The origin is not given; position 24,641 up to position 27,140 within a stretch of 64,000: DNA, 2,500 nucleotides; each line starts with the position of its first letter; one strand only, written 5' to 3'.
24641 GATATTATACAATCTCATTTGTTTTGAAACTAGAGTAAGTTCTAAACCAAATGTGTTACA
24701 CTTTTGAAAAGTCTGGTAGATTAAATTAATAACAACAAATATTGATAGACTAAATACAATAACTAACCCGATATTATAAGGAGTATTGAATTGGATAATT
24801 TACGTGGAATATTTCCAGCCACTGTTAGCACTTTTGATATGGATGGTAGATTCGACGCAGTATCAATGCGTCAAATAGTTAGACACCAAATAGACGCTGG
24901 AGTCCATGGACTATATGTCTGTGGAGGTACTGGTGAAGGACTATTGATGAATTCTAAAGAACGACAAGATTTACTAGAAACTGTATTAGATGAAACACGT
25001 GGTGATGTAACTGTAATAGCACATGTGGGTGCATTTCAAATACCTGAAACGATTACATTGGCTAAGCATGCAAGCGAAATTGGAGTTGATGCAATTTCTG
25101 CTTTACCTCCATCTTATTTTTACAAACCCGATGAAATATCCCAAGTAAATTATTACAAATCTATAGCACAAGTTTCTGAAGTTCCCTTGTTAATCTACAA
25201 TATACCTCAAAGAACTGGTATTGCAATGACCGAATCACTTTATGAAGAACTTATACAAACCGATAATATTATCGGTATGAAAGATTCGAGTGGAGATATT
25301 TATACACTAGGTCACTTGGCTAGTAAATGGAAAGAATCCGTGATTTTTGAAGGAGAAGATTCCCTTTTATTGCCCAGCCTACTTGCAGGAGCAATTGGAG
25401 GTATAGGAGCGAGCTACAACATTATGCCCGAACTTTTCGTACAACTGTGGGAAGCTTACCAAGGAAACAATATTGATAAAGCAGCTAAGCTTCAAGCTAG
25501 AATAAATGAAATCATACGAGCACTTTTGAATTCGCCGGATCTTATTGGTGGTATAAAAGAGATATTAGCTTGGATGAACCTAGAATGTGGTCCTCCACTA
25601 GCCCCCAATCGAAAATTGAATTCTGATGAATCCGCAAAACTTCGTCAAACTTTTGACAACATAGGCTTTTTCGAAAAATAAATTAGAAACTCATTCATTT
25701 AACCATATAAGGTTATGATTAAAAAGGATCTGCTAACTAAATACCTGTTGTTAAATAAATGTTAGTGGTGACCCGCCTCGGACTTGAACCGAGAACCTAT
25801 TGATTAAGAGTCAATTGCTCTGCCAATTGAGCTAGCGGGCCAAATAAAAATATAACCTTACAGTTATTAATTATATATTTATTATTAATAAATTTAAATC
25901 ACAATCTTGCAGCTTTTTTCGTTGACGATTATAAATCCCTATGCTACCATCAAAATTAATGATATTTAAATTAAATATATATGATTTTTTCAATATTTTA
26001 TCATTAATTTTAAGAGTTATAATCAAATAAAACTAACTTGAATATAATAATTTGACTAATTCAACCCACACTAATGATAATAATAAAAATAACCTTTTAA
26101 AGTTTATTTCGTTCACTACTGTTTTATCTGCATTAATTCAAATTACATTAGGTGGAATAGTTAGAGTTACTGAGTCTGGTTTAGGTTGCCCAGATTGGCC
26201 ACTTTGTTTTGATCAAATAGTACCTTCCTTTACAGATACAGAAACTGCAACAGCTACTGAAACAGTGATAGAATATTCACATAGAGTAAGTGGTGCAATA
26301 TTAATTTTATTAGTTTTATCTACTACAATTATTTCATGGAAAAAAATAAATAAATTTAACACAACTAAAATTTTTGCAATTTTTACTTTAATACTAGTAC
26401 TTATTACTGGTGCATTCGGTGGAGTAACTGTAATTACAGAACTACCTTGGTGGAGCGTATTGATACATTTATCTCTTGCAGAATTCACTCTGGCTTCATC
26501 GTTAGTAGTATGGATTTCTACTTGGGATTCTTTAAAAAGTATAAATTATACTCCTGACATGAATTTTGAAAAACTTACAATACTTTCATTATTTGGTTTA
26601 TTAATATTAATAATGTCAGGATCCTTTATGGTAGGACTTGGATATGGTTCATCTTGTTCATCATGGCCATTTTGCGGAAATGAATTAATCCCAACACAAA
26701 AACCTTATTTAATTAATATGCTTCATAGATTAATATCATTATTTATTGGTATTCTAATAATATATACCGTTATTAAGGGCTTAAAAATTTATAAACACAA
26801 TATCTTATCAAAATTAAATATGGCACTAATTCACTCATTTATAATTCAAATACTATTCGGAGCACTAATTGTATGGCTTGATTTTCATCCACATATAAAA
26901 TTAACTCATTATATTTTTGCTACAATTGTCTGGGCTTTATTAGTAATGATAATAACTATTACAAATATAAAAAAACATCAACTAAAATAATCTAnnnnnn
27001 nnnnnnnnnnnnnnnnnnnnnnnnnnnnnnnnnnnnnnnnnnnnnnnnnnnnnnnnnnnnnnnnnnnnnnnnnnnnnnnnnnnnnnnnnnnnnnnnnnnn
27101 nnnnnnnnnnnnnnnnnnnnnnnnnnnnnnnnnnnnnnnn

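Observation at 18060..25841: GC-rich segment of about 7.6 kb abutting the 3' end of tRNA-Lys(CUU): candidate acquired transport/metabolism island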

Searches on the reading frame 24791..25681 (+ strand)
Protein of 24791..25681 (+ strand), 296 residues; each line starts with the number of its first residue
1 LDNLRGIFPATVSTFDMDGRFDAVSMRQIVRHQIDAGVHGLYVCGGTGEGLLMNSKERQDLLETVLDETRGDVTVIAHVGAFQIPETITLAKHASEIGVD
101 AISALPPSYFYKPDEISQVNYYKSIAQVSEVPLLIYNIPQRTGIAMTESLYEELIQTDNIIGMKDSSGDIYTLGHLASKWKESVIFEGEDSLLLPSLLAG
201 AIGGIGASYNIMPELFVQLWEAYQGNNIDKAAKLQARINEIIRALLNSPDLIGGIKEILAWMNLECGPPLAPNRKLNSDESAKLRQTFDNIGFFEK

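Call 7: search_protein_families(library=pfam, proteins=[window:24791-25681:+])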
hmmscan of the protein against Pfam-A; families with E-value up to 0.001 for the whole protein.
window:24791-25681:+ (296 aa): 1 family
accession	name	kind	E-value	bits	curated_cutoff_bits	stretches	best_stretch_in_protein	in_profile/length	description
PF00701.28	DHDPS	-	2.6e-69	233.6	22.1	1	4-288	2-286/289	Dihydrodipicolinate synthetase family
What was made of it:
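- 24791..25681 (+): Class I aldolase of the N-acetylneuraminate-lyase/DHDPS family. Fixed next to tRNA-Lys in the whole host clade, but itself exchanged between lineages. Pfam DHDPS, E 2.6e-69 (call 7).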

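Call 8: search_protein_families(library=ncbifam, proteins=[window:24791-25681:+])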
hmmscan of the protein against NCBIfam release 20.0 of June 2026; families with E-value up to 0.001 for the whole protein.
window:24791-25681:+ (296 aa): 7 families
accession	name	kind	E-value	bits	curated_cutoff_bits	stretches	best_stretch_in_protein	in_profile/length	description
NF003164.0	PRK04147.1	equivalog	6.6e-74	248.8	281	1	2-288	2-287/294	N-acetylneuraminate lyase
TIGR00683.1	nanA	equivalog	9.2e-61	205.7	382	1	4-271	1-271/293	N-acetylneuraminate lyase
TIGR00674.1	dapA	equivalog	3.5e-52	177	206.15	1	7-274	2-272/286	4-hydroxy-tetrahydrodipicolinate synthase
TIGR02313.1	HpaI-NOT-DapA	exception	3.9e-42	144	396.7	1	4-295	1-293/294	2,4-dihydroxyhept-2-ene-1,7-dioic acid aldolase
NF040954.1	Arch_KDGaldase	equivalog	2.6e-40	138.5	390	1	11-290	7-280/288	bifunctional 2-dehydro-3-deoxy-phosphogluconate/2-dehydro-3-deoxy-6-phosphogalactonate aldolase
NF002958.0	PRK03620.1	subfamily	3.2e-29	101.7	278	1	8-233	15-239/307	5-dehydro-4-deoxyglucarate dehydratase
TIGR03249.1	KdgD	equivalog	7.3e-22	77.8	373.95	1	5-186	10-187/299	5-dehydro-4-deoxyglucarate dehydratase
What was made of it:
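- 24791..25681 (+): NCBIfam NanA and DapA models all score below their cut-offs (call 8).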

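Call 44: find_related_loci(query=window:24791-25681:+, collection=metagenome_contigs, flank=10000)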
Query window:24791-25681:+ (296 aa) in metagenome_contigs; peptide patterns used: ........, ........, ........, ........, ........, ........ (x = any residue, [..] = any of these).
229 stretches matched a pattern; 140 encode a relative of the query (tblastn E <= 1e-3); the best 80 are kept; 80 distinct loci.
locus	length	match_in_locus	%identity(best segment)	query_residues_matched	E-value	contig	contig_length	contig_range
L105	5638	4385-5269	84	1-295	3e-176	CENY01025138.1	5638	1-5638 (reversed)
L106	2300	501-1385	88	1-295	0e+0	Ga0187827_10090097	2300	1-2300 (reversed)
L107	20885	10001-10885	89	1-295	5e-172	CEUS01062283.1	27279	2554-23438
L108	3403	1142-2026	87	1-295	3e-180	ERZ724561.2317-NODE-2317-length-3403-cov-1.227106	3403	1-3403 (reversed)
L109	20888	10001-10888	85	1-296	2e-169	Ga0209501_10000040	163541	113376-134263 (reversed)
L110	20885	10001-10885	79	1-295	1e-163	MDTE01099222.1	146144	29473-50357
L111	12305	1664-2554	55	1-296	2e-110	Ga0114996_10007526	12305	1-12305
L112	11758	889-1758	32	5-292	3e-48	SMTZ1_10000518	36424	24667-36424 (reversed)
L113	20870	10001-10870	33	6-294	7e-48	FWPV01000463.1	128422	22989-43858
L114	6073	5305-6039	35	5-248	5e-46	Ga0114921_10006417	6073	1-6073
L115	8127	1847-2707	31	12-295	4e-42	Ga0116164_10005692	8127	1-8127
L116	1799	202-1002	31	5-272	2e-41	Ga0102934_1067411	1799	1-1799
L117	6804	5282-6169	30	3-295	3e-40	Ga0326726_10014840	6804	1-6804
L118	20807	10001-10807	33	6-272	1e-39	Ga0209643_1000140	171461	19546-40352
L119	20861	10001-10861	31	12-295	2e-39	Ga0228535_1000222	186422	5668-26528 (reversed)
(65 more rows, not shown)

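Call 52: search_solved_structures(query=window:24791-25681:+, max_evalue=1e-20)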
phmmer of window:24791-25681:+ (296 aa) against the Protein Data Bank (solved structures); distinct sequences matched with E-value up to 1e-20: 123 (the best 60 are shown).
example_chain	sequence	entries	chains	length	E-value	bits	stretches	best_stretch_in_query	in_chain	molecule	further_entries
8u8w_A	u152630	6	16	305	2e-50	174.8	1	2-272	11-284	N-acetylneuraminate lyase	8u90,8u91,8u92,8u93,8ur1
1hl2_A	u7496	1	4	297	1e-48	169.2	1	3-268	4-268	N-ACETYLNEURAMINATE LYASE SUBUNIT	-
5zka_B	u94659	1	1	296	3.9e-48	167.2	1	4-279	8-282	N-acetylneuraminate lyase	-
5zjm_A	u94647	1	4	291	4e-48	167.2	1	4-279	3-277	N-acetylneuraminate lyase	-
5zka_A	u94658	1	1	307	4.4e-48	167.1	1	4-279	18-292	N-acetylneuraminate lyase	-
3lcg_A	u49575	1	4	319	5.3e-48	166.8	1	3-268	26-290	N-acetylneuraminate lyase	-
2wnq_A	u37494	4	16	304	7.7e-48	166.3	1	3-268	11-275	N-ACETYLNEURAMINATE LYASE | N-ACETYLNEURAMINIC ACID LYASE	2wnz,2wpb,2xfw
2wkj_A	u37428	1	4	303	7.8e-48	166.3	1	3-268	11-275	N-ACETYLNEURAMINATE LYASE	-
3lcf_A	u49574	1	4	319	9.3e-48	166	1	3-268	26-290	N-acetylneuraminate lyase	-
2wo5_A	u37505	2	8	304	1.1e-47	165.8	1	3-268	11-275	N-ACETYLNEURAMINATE LYASE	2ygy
2wnn_A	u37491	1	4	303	1.1e-47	165.8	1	3-268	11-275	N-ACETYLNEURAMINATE LYASE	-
3lcl_A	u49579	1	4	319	1.1e-47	165.8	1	3-266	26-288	N-acetylneuraminate lyase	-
3lbc_A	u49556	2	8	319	1.2e-47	165.6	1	3-268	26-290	N-acetylneuraminate lyase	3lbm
1nal_1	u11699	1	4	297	1.9e-47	165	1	2-268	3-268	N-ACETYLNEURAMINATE LYASE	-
3lch_A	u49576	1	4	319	2.3e-47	164.7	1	3-268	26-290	N-acetylneuraminate lyase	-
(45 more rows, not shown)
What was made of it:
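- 24791..25681 (+): Nearest solved structures are NAL, E 2e-50 (call 52).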

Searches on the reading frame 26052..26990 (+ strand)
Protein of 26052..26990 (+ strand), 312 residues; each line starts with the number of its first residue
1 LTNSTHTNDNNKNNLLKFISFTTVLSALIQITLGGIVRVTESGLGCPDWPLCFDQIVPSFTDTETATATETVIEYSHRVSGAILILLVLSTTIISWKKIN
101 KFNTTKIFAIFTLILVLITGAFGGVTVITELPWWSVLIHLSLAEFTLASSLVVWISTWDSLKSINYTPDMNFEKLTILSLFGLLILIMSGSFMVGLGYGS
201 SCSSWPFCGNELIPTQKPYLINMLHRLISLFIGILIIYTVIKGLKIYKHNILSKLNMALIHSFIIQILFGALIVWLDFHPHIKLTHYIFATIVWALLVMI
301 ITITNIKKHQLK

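Call 7: search_protein_families(library=pfam, proteins=[window:26052-26990:+])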
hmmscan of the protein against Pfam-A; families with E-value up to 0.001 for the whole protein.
window:26052-26990:+ (312 aa): 1 family
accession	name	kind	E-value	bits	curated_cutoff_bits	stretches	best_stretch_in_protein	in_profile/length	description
PF02628.20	COX15-CtaA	-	1.3e-35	123.5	29.9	1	19-298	3-322/322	Cytochrome oxidase assembly protein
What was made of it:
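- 26052..26990 (+): Heme A synthase CtaA. First gene of the conserved ctaA-ctaB-cox2-cox1-cox3...ThrRS backbone. Pfam COX15-CtaA (call 7).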

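Call 8: search_protein_families(library=ncbifam, proteins=[window:26052-26990:+])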
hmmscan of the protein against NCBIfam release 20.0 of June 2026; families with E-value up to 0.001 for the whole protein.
window:26052-26990:+ (312 aa): 1 family
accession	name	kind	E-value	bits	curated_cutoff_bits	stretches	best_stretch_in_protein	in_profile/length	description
NF045570.1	HemSynCtaAAlphapr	equivalog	3.5e-11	42.7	550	1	16-143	227-357/380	heme A synthase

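Call 24: find_homologous_proteins(query=window:26052-26990:+)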
Query window:26052-26990:+ (312 aa): 504 proteins with E <= 0.001 among 3668 candidates; the best 120 are listed.
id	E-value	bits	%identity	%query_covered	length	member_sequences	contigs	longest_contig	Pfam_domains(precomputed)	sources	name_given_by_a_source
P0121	1.1e-195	667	99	100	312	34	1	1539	PF02628.21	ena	-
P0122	1.4e-171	588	86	100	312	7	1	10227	PF02628.21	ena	-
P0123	4.6e-164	563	82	100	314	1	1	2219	PF02628.21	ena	-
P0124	3.4e-152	524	77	98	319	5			PF02628.21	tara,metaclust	tara:strand:+ start:40636 stop:41595 length:960 start_codon:yes stop_codon:yes gene_type:complete|me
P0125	1.3e-148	512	79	100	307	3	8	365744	PF02628.21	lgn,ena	-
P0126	9.5e-65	237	42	91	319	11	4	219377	PF02628.21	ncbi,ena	-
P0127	6.4e-64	234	41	91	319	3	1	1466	PF02628.21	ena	-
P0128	2.6e-63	232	43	91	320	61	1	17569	PF02628.21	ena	-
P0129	1.2e-62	230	44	89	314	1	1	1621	PF02628.21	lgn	-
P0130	1.6e-61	226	41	91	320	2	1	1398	PF02628.21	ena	-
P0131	1.4e-60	223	38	97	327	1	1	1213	PF02628.21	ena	-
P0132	2.6e-60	222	39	86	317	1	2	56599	PF02628.21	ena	-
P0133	3.4e-60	222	39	95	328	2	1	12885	PF02628.21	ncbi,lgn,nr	ncbi:MAG: heme A synthase [SAR202 cluster bacterium]|nr:heme A synthase [SAR202 cluster bacterium]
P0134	5.0e-60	221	38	97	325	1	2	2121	PF02628.21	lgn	-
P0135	1.1e-58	217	36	96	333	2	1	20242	PF02628.21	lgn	-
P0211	8.6e-48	181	40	89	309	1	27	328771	PF02628.21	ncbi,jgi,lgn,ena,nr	ncbi:MAG: heme A synthase [SAR202 cluster bacterium]|nr:heme A synthase [SAR202 cluster bacterium]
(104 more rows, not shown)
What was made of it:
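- ctaA homologues run 99, 86, 82, 79, 77% and then at most 44% (call 24).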

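Call 25: find_encoding_contigs(protein=P0125, flank=10000, max_places=4)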
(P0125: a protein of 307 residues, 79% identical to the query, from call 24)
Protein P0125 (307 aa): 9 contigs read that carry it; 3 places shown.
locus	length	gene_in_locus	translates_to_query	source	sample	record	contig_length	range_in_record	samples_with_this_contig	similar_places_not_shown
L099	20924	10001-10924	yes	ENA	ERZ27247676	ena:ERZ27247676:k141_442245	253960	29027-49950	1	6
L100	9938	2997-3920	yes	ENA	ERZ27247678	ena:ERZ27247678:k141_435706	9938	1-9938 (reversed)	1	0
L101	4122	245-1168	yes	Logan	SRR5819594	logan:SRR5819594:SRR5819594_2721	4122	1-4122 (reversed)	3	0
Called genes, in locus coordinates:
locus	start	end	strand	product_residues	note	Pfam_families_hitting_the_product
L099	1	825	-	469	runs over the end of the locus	PF07969:Amidohydro_3 (faint), PF01979:Amidohydro_1 (weak)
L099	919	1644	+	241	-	PF00702:Hydrolase, PF13419:HAD_2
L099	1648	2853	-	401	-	PF00270:DEAD, PF04851:ResIII, PF00271:Helicase_C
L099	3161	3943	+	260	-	PF00106:adh_short, PF01370:Epimerase, PF08659:KR, PF13561:adh_short_C2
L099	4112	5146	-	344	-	PF00581:Rhodanese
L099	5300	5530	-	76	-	PF01206:TusA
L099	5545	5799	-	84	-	-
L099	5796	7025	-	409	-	PF04143:Sulf_transp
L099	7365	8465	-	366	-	PF00174:Oxidored_molyb, PF03404:Mo-co_dimer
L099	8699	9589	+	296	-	PF00701:DHDPS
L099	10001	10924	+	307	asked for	PF02628:COX15-CtaA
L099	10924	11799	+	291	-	PF01040:UbiA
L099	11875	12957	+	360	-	PF02790:COX2_TM, PF00116:COX2, PF00034:Cytochrom_C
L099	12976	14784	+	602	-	PF00115:COX1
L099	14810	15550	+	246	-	PF00510:COX3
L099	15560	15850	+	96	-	PF03626:COX4_pro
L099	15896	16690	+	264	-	PF09678:Caa3_CtaG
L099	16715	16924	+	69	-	-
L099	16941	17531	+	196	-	PF00578:AhpC-TSA (weak), PF02630:SCO1-SenC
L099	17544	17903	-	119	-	PF00453:Ribosomal_L20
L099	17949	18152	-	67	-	PF01632:Ribosomal_L35p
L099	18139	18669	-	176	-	PF05198:IF3_N, PF00707:IF3_C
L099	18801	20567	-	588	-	PF07973:tRNA_SAD, PF00587:tRNA-synt_2b, PF03129:HGTP_anticodon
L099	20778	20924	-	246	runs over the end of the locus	PF01925:TauE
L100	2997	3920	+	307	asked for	PF02628:COX15-CtaA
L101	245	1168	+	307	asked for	PF02628:COX15-CtaA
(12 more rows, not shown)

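Call 26: find_encoding_contigs(protein=P0122, flank=10000, max_places=3)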
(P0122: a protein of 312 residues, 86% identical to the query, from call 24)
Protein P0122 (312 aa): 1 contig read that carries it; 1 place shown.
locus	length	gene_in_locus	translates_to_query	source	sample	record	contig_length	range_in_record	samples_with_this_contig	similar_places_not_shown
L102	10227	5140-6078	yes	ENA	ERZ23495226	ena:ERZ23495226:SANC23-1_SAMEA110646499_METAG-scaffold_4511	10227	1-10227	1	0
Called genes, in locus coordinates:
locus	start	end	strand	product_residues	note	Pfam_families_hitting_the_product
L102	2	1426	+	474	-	?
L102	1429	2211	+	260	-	PF00005:ABC_tran, PF13304:AAA_21 (faint), PF12399:BCA_ABC_TP_C (weak)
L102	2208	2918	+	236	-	PF00005:ABC_tran, PF02463:SMC_N (weak), PF13175:AAA_15 (faint), PF13304:AAA_21 (faint)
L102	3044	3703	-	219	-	PF01810:LysE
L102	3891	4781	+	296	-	PF00701:DHDPS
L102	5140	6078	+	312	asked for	PF02628:COX15-CtaA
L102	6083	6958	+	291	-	PF01040:UbiA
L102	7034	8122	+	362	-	PF02790:COX2_TM, PF00116:COX2, PF00034:Cytochrom_C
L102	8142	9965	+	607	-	PF00115:COX1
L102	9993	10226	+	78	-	?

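Call 30: find_encoding_contigs(protein=P0211, flank=10000, max_places=1)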
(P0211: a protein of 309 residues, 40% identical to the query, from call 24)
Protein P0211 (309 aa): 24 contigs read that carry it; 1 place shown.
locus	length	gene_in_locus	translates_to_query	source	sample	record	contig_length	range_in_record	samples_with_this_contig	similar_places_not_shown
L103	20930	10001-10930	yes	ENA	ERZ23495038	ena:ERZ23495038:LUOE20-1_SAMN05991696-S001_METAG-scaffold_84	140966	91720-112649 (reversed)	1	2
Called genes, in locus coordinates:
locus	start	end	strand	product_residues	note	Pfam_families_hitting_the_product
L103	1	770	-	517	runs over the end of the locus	PF00682:HMGL-like, PF22617:HCS_D2, PF08502:LeuA_dimer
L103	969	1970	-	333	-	PF02826:2-Hacid_dh_C (weak), PF03446:NAD_binding_2 (weak), PF07991:KARI_N, PF01450:KARI_C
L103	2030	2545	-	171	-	PF13291:ACT_4 (faint), PF01842:ACT, PF13740:ACT_6 (faint), PF22629:ACT_AHAS_ss, PF13710:ACT_5, PF10369:ALS_ss_C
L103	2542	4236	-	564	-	PF02776:TPP_enzyme_N, PF00205:TPP_enzyme_M, PF02775:TPP_enzyme_C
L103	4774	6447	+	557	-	PF00890:FAD_binding_2, PF01266:DAO, PF01494:FAD_binding_3 (faint), PF03486:HI0933_like (faint), PF07992:Pyr_redox_2 (faint), PF02910:Succ_DH_flav_C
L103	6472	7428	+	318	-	PF13085:Fer2_3, PF13746:Fer4_18 (faint), PF12838:Fer4_7, PF13183:Fer4_8, PF13187:Fer4_9 (weak), PF13237:Fer4_10, PF13534:Fer4_17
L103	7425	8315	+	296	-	PF02754:CCG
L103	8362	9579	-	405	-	PF07690:MFS_1, PF11700:ATG22, PF07690:MFS_1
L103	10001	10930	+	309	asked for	PF02628:COX15-CtaA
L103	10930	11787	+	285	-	PF01040:UbiA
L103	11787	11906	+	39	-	-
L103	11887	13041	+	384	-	PF02790:COX2_TM, PF00116:COX2, PF00034:Cytochrom_C (weak)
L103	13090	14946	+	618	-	PF00115:COX1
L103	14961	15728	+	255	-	PF00510:COX3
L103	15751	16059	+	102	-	PF03626:COX4_pro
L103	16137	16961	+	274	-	PF09678:Caa3_CtaG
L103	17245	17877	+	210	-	PF02630:SCO1-SenC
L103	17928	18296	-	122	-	PF00453:Ribosomal_L20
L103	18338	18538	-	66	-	PF01632:Ribosomal_L35p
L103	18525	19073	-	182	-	PF05198:IF3_N, PF00707:IF3_C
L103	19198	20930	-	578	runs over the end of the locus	PF07973:tRNA_SAD, PF00587:tRNA-synt_2b, PF03129:HGTP_anticodon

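Call 31: find_encoding_contigs(protein=P0126, flank=10000, max_places=1)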
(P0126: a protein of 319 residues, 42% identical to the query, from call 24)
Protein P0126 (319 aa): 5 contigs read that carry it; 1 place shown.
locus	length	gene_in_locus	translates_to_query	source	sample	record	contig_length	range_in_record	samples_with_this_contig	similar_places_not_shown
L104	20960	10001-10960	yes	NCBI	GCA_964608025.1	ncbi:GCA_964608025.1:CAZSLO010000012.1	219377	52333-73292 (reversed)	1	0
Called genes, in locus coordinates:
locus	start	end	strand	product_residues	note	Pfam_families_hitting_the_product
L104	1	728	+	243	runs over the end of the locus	PF00535:Glycos_transf_2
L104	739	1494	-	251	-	PF19799:DUF6282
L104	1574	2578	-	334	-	PF00248:Aldo_ket_red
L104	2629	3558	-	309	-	-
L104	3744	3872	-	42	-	-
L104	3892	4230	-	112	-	-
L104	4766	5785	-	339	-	PF00528:BPD_transp_1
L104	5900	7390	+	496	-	-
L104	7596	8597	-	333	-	PF01244:Peptidase_M19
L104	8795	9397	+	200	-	-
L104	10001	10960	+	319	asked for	PF02628:COX15-CtaA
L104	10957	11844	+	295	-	PF01040:UbiA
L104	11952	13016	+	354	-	PF02790:COX2_TM, PF00116:COX2, PF13473:Cupredoxin_1 (faint), PF00034:Cytochrom_C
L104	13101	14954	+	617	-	PF00115:COX1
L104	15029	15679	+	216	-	PF00510:COX3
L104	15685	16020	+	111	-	PF03626:COX4_pro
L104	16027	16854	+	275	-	PF09678:Caa3_CtaG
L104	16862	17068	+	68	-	-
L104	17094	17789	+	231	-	PF00578:AhpC-TSA, PF02630:SCO1-SenC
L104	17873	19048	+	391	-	PF01408:GFO_IDH_MocA, PF22725:GFO_IDH_MocA_C3 (faint), PF02894:GFO_IDH_MocA_C (weak), PF21252:Glyco_hydro_109_C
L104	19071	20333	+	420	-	PF01041:DegT_DnrJ_EryC1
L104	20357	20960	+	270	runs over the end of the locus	PF00857:Isochorismatase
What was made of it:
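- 26052..26990 (+): The same gene order occurs in the host clade and in distant SAR202 contigs L103 and L104 (calls 25, 30, 31).
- The ctaA...ThrRS gene order is shared with SAR202 contigs L103 and L104 (calls 30, 31).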
